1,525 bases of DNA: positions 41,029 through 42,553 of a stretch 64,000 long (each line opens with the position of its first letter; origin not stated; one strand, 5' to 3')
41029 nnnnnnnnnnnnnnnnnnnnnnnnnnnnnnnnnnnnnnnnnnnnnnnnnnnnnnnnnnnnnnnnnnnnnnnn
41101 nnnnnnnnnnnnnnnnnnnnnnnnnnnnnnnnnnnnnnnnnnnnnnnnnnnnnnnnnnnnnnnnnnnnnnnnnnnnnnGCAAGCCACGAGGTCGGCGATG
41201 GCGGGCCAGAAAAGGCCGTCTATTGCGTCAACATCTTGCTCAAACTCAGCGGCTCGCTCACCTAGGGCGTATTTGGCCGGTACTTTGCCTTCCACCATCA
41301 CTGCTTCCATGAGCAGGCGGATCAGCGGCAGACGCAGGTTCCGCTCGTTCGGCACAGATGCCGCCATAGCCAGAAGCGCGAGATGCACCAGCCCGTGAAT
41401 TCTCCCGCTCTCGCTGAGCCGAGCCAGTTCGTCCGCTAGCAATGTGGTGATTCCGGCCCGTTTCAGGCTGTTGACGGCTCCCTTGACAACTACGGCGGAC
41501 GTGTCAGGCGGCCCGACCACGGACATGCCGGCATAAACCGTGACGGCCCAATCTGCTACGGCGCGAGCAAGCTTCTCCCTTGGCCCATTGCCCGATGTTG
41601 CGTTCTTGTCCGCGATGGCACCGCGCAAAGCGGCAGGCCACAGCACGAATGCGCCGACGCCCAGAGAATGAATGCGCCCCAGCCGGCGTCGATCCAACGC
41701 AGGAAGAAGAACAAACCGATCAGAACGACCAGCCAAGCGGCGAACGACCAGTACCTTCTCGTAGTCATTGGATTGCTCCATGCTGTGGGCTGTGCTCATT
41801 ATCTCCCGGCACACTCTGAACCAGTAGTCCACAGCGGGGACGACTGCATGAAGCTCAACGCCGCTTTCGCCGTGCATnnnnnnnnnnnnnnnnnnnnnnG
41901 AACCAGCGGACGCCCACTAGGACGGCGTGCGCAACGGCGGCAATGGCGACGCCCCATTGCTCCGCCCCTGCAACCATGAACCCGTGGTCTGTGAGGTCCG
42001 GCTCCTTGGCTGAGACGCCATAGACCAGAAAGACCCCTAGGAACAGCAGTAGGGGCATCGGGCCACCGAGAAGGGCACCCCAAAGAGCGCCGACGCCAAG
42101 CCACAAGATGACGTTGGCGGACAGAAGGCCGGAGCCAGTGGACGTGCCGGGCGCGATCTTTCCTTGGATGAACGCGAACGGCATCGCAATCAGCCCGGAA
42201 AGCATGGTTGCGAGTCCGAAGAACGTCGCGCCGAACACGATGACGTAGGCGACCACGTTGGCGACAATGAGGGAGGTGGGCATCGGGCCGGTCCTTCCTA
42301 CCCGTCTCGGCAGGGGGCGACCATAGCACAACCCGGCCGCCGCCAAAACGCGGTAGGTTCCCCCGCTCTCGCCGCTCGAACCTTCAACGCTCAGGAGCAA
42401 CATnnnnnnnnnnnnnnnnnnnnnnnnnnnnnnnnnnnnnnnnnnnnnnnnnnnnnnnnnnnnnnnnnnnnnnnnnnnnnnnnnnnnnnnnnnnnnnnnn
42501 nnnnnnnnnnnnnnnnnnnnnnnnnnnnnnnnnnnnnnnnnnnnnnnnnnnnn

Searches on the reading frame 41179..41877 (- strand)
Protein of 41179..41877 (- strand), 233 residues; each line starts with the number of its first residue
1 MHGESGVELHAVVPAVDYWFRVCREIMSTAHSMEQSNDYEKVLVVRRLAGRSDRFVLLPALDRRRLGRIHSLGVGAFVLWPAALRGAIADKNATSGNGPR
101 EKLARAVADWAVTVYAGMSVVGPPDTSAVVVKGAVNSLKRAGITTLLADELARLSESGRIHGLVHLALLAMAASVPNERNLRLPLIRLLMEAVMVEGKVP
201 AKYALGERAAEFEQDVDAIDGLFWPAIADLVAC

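Call 7: search_protein_families(library=pfam, proteins=[window:41179-41877:-], max_evalue=1)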
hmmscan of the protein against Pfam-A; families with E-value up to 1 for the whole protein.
window:41179-41877:- (233 aa): 0 families

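Call 8: search_protein_families(library=padloc, proteins=[window:41179-41877:-], max_evalue=1)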
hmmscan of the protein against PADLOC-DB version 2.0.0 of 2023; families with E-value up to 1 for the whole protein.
window:41179-41877:- (233 aa): 0 families

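Call 9: search_protein_families(library=ncbifam, proteins=[window:41179-41877:-], max_evalue=1)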
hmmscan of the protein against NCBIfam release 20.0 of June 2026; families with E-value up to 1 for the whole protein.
window:41179-41877:- (233 aa): 0 families

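Call 10: search_protein_families(library=phrogs, proteins=[window:41179-41877:-], max_evalue=1)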
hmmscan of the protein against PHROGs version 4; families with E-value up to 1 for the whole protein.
window:41179-41877:- (233 aa): 0 families

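Call 88: search_dna_similar(query=window:41179-41877:-, collection=plasmids, mode=protein, max_evalue=0.001, max_rows=10)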
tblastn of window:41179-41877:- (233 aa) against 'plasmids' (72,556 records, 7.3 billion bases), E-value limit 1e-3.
No match.

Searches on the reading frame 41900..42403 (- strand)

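Call 7: search_protein_families(library=pfam, proteins=[window:41900-42403:-], max_evalue=1)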
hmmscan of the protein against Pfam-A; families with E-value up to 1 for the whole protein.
window:41900-42403:- (168 aa): 0 families

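Call 8: search_protein_families(library=padloc, proteins=[window:41900-42403:-], max_evalue=1)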
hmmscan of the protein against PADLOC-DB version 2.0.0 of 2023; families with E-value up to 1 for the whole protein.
window:41900-42403:- (168 aa): 0 families

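Call 9: search_protein_families(library=ncbifam, proteins=[window:41900-42403:-], max_evalue=1)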
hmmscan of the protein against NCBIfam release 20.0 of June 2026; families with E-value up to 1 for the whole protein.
window:41900-42403:- (168 aa): 0 families

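Call 10: search_protein_families(library=phrogs, proteins=[window:41900-42403:-], max_evalue=1)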
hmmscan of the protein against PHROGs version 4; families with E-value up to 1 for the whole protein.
window:41900-42403:- (168 aa): 1 family
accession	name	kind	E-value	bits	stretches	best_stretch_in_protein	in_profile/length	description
phrog_17121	-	unknown function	0.56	11.6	0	46-105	4-61/64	-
